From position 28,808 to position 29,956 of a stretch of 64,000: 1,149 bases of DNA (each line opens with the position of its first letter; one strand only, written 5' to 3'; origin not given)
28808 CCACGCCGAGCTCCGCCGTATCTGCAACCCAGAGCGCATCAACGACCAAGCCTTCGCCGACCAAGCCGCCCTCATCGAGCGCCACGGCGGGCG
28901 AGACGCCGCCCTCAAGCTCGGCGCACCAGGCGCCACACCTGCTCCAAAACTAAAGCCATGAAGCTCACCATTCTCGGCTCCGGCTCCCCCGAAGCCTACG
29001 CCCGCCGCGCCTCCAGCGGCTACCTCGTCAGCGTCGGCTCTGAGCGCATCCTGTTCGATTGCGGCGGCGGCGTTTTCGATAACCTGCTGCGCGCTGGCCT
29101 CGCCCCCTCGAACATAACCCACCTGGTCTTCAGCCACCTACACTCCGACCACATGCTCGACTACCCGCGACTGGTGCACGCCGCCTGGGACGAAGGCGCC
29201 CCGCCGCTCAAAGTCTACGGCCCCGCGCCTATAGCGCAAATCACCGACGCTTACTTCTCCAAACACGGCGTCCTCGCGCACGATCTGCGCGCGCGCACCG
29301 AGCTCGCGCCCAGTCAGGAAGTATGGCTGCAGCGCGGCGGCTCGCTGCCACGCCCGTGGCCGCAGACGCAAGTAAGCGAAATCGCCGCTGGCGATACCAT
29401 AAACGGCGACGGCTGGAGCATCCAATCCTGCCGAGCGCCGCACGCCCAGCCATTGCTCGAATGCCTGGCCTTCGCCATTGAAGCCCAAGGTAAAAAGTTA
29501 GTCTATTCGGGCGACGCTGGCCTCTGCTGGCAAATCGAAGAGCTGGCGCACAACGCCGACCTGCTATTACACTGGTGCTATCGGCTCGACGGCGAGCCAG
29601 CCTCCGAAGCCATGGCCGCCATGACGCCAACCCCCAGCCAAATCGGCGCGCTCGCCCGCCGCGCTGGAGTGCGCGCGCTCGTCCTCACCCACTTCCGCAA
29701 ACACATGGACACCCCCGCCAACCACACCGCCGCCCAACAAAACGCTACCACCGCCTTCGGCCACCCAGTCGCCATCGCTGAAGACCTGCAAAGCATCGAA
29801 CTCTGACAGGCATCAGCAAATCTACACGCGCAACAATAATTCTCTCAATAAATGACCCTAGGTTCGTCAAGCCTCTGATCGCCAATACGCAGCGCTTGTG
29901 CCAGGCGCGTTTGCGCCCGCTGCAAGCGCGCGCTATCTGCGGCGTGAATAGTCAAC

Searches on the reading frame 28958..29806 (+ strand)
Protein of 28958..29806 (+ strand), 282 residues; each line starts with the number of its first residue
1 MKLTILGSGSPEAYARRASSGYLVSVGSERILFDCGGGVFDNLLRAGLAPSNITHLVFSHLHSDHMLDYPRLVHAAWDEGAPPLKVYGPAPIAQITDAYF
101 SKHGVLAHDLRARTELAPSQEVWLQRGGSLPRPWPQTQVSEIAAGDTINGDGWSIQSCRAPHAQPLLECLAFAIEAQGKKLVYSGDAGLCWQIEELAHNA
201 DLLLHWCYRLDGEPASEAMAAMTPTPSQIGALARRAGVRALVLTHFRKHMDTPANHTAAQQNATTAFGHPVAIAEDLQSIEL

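Call 8: search_protein_families(library=pfam, proteins=[window:28958-29806:+])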
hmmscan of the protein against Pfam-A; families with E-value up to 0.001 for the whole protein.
window:28958-29806:+ (282 aa): 2 families
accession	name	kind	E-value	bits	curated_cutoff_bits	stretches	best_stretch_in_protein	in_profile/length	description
PF12706.13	Lactamase_B_2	-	2e-19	70.4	27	1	30-246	2-200/200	Beta-lactamase superfamily domain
PF00753.33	Lactamase_B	-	8.5e-11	42.6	22.7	1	17-157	4-126/196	Metallo-beta-lactamase superfamily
